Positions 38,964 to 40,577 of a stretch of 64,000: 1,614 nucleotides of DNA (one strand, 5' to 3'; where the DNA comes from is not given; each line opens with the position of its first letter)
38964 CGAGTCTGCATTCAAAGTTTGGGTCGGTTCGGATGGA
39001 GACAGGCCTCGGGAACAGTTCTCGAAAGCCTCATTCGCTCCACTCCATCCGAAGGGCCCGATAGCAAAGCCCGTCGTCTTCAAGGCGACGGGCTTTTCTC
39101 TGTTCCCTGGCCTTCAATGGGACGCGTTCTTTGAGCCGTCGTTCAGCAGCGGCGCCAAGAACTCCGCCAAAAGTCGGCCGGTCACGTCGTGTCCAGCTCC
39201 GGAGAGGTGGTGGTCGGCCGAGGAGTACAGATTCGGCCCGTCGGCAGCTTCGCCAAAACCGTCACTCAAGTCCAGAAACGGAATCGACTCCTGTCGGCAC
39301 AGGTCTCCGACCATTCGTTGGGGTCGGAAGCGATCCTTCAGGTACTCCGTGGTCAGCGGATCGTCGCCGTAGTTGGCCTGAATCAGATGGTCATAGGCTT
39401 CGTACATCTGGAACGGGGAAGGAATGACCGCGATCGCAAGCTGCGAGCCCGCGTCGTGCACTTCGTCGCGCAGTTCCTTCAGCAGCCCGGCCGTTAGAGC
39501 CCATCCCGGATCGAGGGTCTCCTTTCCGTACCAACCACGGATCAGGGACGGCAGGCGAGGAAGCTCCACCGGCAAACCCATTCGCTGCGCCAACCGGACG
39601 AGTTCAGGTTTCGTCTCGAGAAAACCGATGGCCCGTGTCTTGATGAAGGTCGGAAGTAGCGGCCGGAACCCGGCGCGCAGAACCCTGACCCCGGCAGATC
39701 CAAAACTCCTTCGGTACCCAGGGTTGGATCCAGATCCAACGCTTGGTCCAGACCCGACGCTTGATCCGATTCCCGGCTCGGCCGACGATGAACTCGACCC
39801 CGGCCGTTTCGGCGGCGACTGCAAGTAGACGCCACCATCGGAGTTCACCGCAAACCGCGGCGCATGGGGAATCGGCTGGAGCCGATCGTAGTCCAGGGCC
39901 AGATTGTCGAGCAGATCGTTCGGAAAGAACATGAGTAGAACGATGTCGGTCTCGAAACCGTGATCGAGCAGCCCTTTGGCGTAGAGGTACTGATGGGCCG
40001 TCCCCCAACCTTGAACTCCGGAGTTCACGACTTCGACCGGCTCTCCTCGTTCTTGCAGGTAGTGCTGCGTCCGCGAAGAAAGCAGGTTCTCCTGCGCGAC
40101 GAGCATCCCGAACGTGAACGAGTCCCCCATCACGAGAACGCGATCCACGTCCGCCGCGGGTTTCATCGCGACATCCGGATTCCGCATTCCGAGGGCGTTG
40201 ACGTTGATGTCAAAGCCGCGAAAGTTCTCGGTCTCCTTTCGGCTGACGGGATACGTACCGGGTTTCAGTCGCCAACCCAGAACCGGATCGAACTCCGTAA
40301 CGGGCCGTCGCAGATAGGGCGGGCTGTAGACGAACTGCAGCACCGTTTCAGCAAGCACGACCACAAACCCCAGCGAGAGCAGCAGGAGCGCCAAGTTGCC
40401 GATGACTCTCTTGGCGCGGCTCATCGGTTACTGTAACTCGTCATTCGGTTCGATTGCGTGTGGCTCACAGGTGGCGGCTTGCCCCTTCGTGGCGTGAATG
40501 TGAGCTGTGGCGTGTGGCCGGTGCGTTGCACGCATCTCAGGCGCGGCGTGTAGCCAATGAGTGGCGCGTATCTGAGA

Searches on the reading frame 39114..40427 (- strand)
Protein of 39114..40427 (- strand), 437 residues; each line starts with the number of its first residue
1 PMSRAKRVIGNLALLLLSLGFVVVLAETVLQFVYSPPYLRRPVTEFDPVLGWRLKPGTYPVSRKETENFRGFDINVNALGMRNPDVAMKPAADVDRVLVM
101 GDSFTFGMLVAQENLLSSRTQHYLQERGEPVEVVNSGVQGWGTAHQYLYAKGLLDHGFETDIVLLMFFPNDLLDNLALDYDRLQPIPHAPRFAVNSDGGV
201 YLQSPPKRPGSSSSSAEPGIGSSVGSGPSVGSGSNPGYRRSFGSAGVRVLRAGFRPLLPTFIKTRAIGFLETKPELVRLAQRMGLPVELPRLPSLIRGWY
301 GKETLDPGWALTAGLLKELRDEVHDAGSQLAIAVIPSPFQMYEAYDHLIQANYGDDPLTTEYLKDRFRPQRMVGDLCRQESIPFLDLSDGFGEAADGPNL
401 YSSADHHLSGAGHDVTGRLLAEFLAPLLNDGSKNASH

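Call 43: search_protein_families(library=pfam, proteins=[window:39114-40427:-], max_evalue=0.0001)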
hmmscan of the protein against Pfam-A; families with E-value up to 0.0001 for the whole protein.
window:39114-40427:- (437 aa): 1 family
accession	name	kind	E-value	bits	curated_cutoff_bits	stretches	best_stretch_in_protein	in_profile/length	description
PF13472.12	Lipase_GDSL_2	-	6.6e-11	43.5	32.9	1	100-176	2-79/178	GDSL-like Lipase/Acylhydrolase family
